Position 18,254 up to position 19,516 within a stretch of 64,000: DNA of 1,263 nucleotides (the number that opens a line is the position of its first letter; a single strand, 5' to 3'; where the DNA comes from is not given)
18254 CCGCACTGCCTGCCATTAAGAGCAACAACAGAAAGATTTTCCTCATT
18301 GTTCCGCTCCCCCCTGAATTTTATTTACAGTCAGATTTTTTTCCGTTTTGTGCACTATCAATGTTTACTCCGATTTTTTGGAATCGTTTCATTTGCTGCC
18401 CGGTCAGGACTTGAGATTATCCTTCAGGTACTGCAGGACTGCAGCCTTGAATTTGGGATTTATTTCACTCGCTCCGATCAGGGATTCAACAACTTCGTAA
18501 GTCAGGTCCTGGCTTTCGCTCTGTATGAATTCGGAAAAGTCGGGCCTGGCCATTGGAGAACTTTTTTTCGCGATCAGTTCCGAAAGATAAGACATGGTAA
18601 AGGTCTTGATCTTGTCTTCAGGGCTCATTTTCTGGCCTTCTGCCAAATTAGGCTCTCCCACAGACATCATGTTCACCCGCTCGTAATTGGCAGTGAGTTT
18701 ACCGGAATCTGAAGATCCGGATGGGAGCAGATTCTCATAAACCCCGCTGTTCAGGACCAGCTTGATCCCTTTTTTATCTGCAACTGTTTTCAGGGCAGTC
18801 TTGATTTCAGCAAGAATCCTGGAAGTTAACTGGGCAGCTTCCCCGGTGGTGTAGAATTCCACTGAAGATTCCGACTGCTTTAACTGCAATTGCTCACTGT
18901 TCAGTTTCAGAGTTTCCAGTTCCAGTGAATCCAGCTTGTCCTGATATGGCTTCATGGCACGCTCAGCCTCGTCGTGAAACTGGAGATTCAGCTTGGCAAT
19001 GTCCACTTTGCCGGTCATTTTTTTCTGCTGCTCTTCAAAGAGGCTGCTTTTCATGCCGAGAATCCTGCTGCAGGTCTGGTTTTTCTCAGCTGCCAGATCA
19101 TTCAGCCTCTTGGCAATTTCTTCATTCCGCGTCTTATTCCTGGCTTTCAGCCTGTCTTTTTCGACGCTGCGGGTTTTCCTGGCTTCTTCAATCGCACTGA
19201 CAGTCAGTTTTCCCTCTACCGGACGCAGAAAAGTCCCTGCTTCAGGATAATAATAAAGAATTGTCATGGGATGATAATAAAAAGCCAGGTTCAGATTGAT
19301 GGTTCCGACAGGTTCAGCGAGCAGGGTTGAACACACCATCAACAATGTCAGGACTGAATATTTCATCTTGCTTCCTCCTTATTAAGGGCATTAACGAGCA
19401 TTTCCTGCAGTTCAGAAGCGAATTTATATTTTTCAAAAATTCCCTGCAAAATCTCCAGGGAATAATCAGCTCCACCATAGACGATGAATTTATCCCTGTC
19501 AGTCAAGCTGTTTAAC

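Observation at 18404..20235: Two dedicated, enlarged Skp/OmpH-like chaperone paralogs translationally coupled ahead of each giant gene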

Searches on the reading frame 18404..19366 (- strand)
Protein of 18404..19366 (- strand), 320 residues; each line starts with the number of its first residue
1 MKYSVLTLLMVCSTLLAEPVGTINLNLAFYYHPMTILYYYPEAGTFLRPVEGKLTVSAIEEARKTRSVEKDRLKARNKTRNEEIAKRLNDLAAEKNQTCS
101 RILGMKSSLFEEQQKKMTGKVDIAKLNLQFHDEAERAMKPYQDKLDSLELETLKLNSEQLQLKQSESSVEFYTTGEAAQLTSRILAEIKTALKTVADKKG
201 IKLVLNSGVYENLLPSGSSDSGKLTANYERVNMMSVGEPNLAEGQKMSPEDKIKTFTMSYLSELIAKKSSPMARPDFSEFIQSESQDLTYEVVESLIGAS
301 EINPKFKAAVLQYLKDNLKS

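Call 8: search_protein_families(library=pfam, proteins=[window:18404-19366:-], max_evalue=10)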
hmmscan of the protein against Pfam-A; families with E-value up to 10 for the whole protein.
window:18404-19366:- (320 aa): 4 families
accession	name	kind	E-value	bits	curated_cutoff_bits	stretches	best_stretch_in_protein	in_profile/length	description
PF03938.19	OmpH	-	0.014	16.1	32.4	1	112-209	62-124/141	Outer membrane protein (OmpH-like)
PF17780.6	OCRE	-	0.13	12.7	24.7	1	29-48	13-32/52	OCRE domain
PF03645.18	Tctex-1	-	0.16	12.7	22.8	1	170-211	17-57/95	Tctex-1 family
PF14703.12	PHM7_cyt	-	1.6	9.4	27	1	85-182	41-140/174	Cytosolic domain of 10TM putative phosphate transporter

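Call 9: search_protein_families(library=ncbifam, proteins=[window:18404-19366:-], max_evalue=10)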
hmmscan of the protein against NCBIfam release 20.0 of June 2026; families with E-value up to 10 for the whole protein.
window:18404-19366:- (320 aa): 1 family
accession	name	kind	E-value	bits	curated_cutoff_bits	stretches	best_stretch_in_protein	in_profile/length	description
TIGR00859.1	ENaC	subfamily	0.33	9.4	428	1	77-172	83-174/596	sodium channel transporter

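Call 18: find_homologous_proteins(query=window:18404-19366:-)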
Query window:18404-19366:- (320 aa): 1 proteins with E <= 0.001 among 2883 candidates.
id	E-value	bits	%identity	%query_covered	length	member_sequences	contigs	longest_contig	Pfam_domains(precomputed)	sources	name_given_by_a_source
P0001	8.3e-199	677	100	100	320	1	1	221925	-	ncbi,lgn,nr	ncbi:MAG: hypothetical protein PHW04_01380 [Candidatus Wallbacteria bacterium]|nr:hypothetical prote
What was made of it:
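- Tried and rejected: It found only X2A itself and missed even the 48% paralog (call 18).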

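Call 30: search_protein_representatives(alignment_id=A1)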
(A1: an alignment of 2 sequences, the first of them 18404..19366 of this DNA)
Query: 2 sequences, 323 profile positions. Proteins with E-value up to 0.001 (for the whole library): 47; up to 1e-10: 10; up to 1e-30: 5. The best 47 are listed.
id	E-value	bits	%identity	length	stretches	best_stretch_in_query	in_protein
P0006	8.4e-190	646.1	-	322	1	1-323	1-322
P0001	3.0e-186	634.5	-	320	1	1-322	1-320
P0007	2.0e-47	178.3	-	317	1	9-321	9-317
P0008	2.0e-43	165.2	-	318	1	4-317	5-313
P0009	1.9e-37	145.5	-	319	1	1-320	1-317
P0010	3.5e-26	108.5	-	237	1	86-317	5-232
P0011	3.5e-25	105.2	-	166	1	1-152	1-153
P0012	6.6e-23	97.7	-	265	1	67-321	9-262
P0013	1.7e-20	89.8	-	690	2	20-316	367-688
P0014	3.1e-11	59.4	-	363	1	18-219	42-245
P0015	1.1e-08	51.0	-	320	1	21-317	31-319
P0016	1.7e-08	50.3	-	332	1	6-307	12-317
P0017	2.1e-07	46.8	-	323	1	74-317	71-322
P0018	2.3e-07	46.7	-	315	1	21-313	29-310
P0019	3.0e-07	46.2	-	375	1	21-219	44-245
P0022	6.8e-07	45.1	-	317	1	4-314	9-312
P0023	7.5e-07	45.0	-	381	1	20-319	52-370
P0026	1.5e-06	43.9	-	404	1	21-213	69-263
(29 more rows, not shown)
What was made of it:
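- Tried and rejected: The exhaustive profile search was needed (call 30).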

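Call 32: predict_structure(alignment_id=A1)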
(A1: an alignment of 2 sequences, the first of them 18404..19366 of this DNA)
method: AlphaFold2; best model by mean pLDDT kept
length: 320 residues; sequences in the alignment: 2
mean_pLDDT: 56.6   pTM: 0.40
mean pLDDT of the five models: 56.6, 49.6, 48.3, 48.2, 46.7
residues with pLDDT >= 90: 42; 70-90: 55; 50-70: 61; < 50: 162
segments of 3 or more residues with pLDDT < 50: 1-54, 200-303, 317-320
pLDDT, mean of each block of 10 residues (from residue 1): 34 33 41 43 44 54 73 87 94 94 88 77 80 88 94 91 67 54 61 59 44 28 22 28 41 36 31 35 43 46 51 51
secondary structure, 60 per line:
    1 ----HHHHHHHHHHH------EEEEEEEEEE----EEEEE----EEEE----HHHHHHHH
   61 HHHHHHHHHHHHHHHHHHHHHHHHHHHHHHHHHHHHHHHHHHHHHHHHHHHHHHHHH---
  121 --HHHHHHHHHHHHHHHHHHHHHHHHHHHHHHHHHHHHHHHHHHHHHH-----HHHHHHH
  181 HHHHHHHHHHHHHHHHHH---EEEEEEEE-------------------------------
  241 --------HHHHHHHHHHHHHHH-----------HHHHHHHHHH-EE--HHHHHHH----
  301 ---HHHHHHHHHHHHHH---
elements in order: H5-15 E22-31 E36-40 E45-48 H53-117 H123-168 H174-198 E202-209 H249-263 H275-284 H290-296 H304-317
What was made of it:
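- Tried and rejected: It used a two-sequence alignment and was poor (pLDDT 56.6, call 32).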

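Call 33: search_protein_families(library=pfam, alignment_id=A3, max_evalue=0.01)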
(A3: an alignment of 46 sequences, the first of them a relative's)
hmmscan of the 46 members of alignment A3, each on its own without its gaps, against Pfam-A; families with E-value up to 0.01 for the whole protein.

A. member 1, P0001 (320 aa): 0 families

B. families by the number of members that match (of 46 scanned): 15 families
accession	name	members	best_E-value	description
PF03938.19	OmpH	22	3.8e-09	Outer membrane protein (OmpH-like)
PF09787.14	Golgin_A5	3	0.0007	Golgin subfamily A member 5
PF02601.20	Exonuc_VII_L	2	0.0017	Exonuclease VII, large subunit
PF16326.10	ABC_tran_CTD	2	0.0059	ABC transporter C-terminal domain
PF10171.14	Tim29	1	6.9e-05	Translocase of the Inner Mitochondrial membrane 29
PF16043.11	DUF4795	1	0.00038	Domain of unknown function (DUF4795)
PF14362.11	DUF4407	1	0.00046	Domain of unknown function (DUF4407)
PF18052.6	Rx_N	1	0.00065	Rx N-terminal domain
PF19962.4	EAD9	1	0.00097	Effector-associated domain 9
PF09413.15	DUF2007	1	0.0012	Putative prokaryotic signal transducing protein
PF10444.14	Nbl1_Borealin_N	1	0.0017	Nbl1 / Borealin N terminal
PF04882.17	Peroxin-3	1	0.0034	Peroxin-3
PF09943.14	DUF2175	1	0.0078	Uncharacterized protein conserved in archaea (DUF2175)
PF01466.24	Skp1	1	0.0085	Skp1 family, dimerisation domain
PF12968.13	DUF3856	1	0.0087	Domain of Unknown Function (DUF3856)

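Call 34: search_solved_structures(query=A3, max_evalue=1, show_alignments=2)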
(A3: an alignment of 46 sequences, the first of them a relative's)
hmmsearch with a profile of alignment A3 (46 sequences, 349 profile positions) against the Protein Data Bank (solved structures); distinct sequences matched with E-value up to 1: 52.
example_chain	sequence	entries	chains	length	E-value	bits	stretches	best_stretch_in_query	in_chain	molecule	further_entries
7p2y_b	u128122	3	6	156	0.0039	19.7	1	75-171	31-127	ATP synthase subunit b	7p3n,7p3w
6eup_A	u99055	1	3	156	0.0049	19.4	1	70-157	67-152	Adhesin A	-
7tbi_X1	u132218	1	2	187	0.005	19.4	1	58-179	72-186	Nsp1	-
6eun_A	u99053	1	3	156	0.0056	19.2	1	71-157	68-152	Adhesin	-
4hse_A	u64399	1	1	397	0.014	17.8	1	71-201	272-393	Chaperone protein ClpB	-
5j0i_A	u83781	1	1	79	0.016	17.7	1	148-211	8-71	Designed protein 2L6HC3_12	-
2fxo_A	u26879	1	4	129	0.016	17.7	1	69-180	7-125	Myosin heavy chain, cardiac muscle beta isoform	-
2fxm_A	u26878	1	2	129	0.017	17.6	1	69-180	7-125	Myosin heavy chain, cardiac muscle beta isoform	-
7puz_A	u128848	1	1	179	0.018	17.5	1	51-179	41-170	MICOS complex subunit MIC60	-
5j0h_A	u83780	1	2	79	0.023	17.2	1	148-211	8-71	Design construct 2L6HC3_13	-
1gk4_A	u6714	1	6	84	0.026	17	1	69-121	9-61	VIMENTIN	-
8qox_B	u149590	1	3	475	0.034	16.6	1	80-184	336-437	Conserved membrane protein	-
1qvr_A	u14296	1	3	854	0.037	16.5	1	71-201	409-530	ClpB protein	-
6fkf_p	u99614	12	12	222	0.04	16.4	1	91-177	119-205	ATP synthase subunit b', chloroplastic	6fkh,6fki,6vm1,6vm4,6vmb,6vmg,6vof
28oj_A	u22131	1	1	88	0.042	16.3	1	186-219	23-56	Probable chaperone-like protein YdbL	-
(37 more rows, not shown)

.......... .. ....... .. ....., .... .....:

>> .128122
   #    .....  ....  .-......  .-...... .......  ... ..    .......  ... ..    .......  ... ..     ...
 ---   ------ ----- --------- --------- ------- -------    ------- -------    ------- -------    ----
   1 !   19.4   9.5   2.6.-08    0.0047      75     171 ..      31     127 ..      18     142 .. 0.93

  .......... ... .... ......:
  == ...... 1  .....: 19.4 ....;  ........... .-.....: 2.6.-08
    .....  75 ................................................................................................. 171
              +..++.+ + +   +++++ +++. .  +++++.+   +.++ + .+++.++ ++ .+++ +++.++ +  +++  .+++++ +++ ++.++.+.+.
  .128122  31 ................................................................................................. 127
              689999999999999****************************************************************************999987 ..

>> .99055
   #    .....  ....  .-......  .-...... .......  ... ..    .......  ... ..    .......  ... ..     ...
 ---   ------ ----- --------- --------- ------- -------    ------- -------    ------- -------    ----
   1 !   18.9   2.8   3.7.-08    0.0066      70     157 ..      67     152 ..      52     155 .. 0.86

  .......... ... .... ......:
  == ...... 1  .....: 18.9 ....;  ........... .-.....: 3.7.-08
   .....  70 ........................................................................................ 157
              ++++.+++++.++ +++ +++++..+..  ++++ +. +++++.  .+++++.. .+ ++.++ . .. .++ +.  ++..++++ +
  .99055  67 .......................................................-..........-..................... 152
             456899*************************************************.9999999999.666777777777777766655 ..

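Call 35: search_protein_families(library=pfam, proteins=[P0007, P0008, P0009, P0010, P0012, P0013, P0014, P0015, P0016, P0019], max_evalue=0.1)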
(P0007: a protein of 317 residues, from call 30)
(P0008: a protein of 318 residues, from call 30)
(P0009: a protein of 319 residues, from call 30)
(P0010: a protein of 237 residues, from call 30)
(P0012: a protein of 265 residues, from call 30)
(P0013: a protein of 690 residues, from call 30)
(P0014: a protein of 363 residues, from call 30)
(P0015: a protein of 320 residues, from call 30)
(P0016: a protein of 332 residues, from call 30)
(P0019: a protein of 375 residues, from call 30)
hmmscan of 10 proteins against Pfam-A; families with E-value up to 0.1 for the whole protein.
P0007 (317 aa): 4 families
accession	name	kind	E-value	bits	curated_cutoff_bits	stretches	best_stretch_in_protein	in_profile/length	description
PF03938.19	OmpH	-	2.2e-05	25.1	32.4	1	151-216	61-129/141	Outer membrane protein (OmpH-like)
PF14362.11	DUF4407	-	0.00046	20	31.3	1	59-166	124-229/297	Domain of unknown function (DUF4407)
PF21007.2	FBF1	-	0.017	14.1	45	1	58-203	334-475/524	Fas-binding factor 1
PF10736.14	DUF2527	-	0.099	12.9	25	0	237-248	1-12/38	Protein of unknown function (DUF2627)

P0008 (318 aa): 2 families
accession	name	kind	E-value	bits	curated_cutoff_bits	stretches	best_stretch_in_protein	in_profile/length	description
PF03938.19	OmpH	-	0.0035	18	32.4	1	169-208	81-118/141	Outer membrane protein (OmpH-like)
PF16326.10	ABC_tran_CTD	-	0.0059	17.2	32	1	74-130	2-59/69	ABC transporter C-terminal domain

P0009 (319 aa): 2 families
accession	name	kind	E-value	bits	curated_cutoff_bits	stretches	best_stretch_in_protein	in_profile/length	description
PF03938.19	OmpH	-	0.00053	20.6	32.4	1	120-208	26-118/141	Outer membrane protein (OmpH-like)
PF16326.10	ABC_tran_CTD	-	0.0078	16.8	32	1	144-187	7-51/69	ABC transporter C-terminal domain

P0010 (237 aa): 3 families
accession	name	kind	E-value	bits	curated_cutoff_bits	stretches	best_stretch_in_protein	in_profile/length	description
PF01466.24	Skp1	-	0.015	15.6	22.3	1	35-48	13-26/48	Skp1 family, dimerisation domain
PF03938.19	OmpH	-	0.027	15.1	32.4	1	31-134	21-119/141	Outer membrane protein (OmpH-like)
PF23831.1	DUF7201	-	0.043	13.9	27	1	53-87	40-74/142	Coiled-coil region of unknown function (DUF7201)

P0012 (265 aa): 2 families
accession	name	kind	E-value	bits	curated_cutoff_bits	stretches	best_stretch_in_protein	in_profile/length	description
PF03938.19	OmpH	-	0.0097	16.6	32.4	0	121-152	87-118/141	Outer membrane protein (OmpH-like)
PF07889.17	DUF1664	-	0.066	13.7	34.6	0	81-135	40-118/124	Protein of unknown function (DUF1664)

P0013 (690 aa): 4 families
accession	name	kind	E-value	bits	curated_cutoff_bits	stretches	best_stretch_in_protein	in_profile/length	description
PF03938.19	OmpH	-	3.8e-09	37.3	32.4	2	68-163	17-107/141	Outer membrane protein (OmpH-like)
PF09413.15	DUF2007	-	0.0012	19.4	25.7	1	313-352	6-45/66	Putative prokaryotic signal transducing protein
PF22403.1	DUF6981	-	0.055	13.9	26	0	610-637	37-63/84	Domain of unknown function (DUF6981)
PF09787.14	Golgin_A5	-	0.06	13.3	31.7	0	70-184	40-158/305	Golgin subfamily A member 5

P0014 (363 aa): 2 families
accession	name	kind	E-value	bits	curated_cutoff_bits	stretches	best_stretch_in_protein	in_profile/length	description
PF09787.14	Golgin_A5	-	0.0088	16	31.7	1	71-215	27-175/305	Golgin subfamily A member 5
PF10916.13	DUF2712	-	0.051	14.7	22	0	202-256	13-70/111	Protein of unknown function (DUF2712)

P0015 (320 aa): 1 family
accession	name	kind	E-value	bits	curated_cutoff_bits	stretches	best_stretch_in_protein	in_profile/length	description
PF02601.20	Exonuc_VII_L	-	0.0017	18.3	35.9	1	63-221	159-300/315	Exonuclease VII, large subunit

P0016 (332 aa): 3 families
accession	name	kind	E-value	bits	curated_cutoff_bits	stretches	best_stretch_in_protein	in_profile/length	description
PF15035.11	Rootletin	-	0.016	15.6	36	1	61-167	7-110/188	Ciliary rootlet component, centrosome cohesion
PF09195.17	Endonuc-BglII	-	0.055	13.6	26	1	72-131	21-80/163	Restriction endonuclease BglII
PF10732.14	DUF2524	-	0.09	13.5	25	0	106-141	48-82/84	Protein of unknown function (DUF2524)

P0019 (375 aa): 4 families
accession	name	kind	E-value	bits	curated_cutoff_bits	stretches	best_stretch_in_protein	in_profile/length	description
PF09787.14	Golgin_A5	-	0.0007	19.7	31.7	1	93-213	51-174/305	Golgin subfamily A member 5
PF04882.17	Peroxin-3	-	0.0034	17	27.6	1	113-251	274-402/458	Peroxin-3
PF03938.19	OmpH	-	0.0068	17.1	32.4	0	110-250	15-139/141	Outer membrane protein (OmpH-like)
PF13234.12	MTR4_beta-barrel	-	0.012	16.3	26.4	1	97-182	118-197/203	Mtr4-like, beta-barrel domain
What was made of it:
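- The tandem-fused member P0013 passes the gathering score (37.3 against 32.4) (calls 33, 35). The hits always cover the last helix plus the KKG..LVL strand, not the hairpin (call 35).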

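Call 43: predict_structure(alignment_id=A3)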
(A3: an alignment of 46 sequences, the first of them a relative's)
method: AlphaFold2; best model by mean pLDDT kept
length: 320 residues; sequences in the alignment: 46
mean_pLDDT: 88.5   pTM: 0.80
mean pLDDT of the five models: 88.5, 87.7, 87.5, 87.3, 87.3
residues with pLDDT >= 90: 216; 70-90: 68; 50-70: 28; < 50: 8
segments of 3 or more residues with pLDDT < 50: 275-282
pLDDT, mean of each block of 10 residues (from residue 1): 81 79 92 95 93 95 97 97 98 98 98 92 94 98 98 98 96 95 95 96 84 57 83 84 80 88 74 47 77 96 94 85
secondary structure, 60 per line:
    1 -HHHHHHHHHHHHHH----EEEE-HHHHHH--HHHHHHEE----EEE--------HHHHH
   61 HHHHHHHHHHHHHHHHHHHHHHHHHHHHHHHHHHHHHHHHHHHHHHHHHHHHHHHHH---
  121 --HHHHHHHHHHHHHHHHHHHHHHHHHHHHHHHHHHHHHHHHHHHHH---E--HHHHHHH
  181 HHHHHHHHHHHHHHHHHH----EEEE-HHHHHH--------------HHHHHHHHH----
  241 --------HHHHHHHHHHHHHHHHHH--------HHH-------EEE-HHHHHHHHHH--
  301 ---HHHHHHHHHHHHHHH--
elements in order: H2-15 E20-23 H25-30 H33-38 E45-47 H56-117 H123-167 H174-198 E203-206 H208-213 H228-236 H249-266 E285-287 H289-298 H304-318
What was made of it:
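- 18404..19366 (-): X2A: the longer Skp-like protomer (320 aa). Its start overlaps the X1A stop by ATGA. AlphaFold pLDDT 88.5 with a Skp-like topology (call 43).
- On Skp/OmpH (PF03938): The X2A AlphaFold model (pLDDT 88.5) has strands 20-23, 45-47, 203-206 and 285-287 and a hairpin 56-117/123-167 (call 43).
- Checked: The 'coiled coil' is modelled as an antiparallel helical hairpin (call 43).
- It shows strands 20-23, 45-47, 203-206 and 285-287 and a helical hairpin 56-117/123-167 (call 43). The conserved insertion and extra C-terminal helix could be docking surfaces (call 43). The four-strand body topology is predicted independently (call 43).
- Tried and rejected: It was superseded by call 43.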

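Call 46: fold_search(model_id=the predicted structure, library=pdb)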
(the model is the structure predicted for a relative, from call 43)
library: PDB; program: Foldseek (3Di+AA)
matches with E <= 10: 298; with E <= 0.001: 0
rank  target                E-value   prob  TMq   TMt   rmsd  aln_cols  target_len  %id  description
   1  1sg2_A                5.6e-02  0.87  0.16  0.34  15.2       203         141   13  Crystal structure of the periplasmic chaperone Skp (released 2004-09-14)
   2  1sg2_C                1.2e-01  0.80  0.14  0.29  12.5       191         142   15  Crystal structure of the periplasmic chaperone Skp (released 2004-09-14)
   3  1u2m_C                1.4e-01  0.75  0.16  0.33  14.3       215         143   14  Crystal Structure of Skp (released 2004-08-24)
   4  8gl8_C                1.4e-01  0.47  0.17  0.30  15.6       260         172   13  The Type 9 Secretion System Extended Translocon - SprA-PorV-PPI-RemZ-SkpA-SprE complex (released 2024-01-31)
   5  4mu6                  2.1e-01  0.38  0.20  0.23  25.5       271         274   10  Crystal Structure of the N-terminal domain of Effector Protein LegC3 from Legionella pneumophila (released 2013-12-11)
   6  8i21_A                4.2e-01  0.28  0.22  0.26  26.0       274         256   12  Cryo-EM structure of 6-subunit Smc5/6 arm region (released 2024-06-26)
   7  4mh6                  4.4e-01  0.51  0.19  0.32  12.6       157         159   15  2.8 Angstrom Crystal Structure of Type III Secretion Protein YscO from Vibrio parahaemolyticus (released 2013-09-11)
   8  8gl8_E                4.6e-01  0.38  0.18  0.35  12.9       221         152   13  The Type 9 Secretion System Extended Translocon - SprA-PorV-PPI-RemZ-SkpA-SprE complex (released 2024-01-31)
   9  8gl8_G                4.6e-01  0.25  0.17  0.30  16.4       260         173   12  The Type 9 Secretion System Extended Translocon - SprA-PorV-PPI-RemZ-SkpA-SprE complex (released 2024-01-31)
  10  6gy6_A                6.7e-01  0.51  0.23  0.20  13.4       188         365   14  XaxAB pore complex from Xenorhabdus nematophila (released 2018-07-25)
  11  9cpc_3G               7.1e-01  0.96  0.25  0.55   7.0       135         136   15  Atomic model of porcine brain ventricles cilia doublet microtubule (48-nm periodicity) (released 2024-10-23)
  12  6z6f_C                7.8e-01  0.51  0.21  0.14  11.9       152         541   16  HDAC-PC (released 2021-02-17)
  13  4jps_B                7.8e-01  0.35  0.20  0.25  10.7       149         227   14  Co-crystal Structures of the Lipid Kinase PI3K alpha with Pan and Isoform Selective Inhibitors (released 2014-04-02)
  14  9fqr_E5               8.7e-01  0.35  0.17  0.26   9.2       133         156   15  96-nm repeat of axonemal doublet microtubules from bovine sperm (released 2025-03-26)
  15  5sw8_B                9.2e-01  0.82  0.25  0.38  11.6       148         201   14  Crystal structure of PI3Kalpha in complex with fragments 7 and 11 (released 2017-02-15)
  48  1u2m_B                2.2e+00  0.20  0.13  0.33  25.0       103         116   18  Crystal Structure of Skp (released 2004-08-24)
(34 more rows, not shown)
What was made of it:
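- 18404..19366 (-): Top Foldseek PDB hits are 1sg2, 1u2m and 8gl8 SkpA (call 46).
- On Skp/OmpH (PF03938): Skp chains are the top Foldseek hits, but with E 0.056-0.14 (call 46).
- Closest known: Skp / OmpH. Same: Skp structures are the best PDB matches (call 46).
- The four best PDB matches out of 350,542 chains are Skp (1sg2, 1u2m) and T9SS SkpA (8gl8) (call 46). SkpA is among the top structural matches (call 46). Foldseek E-values exceed 0.05, and long-hairpin proteins such as EmrA also appear in the list (call 46).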
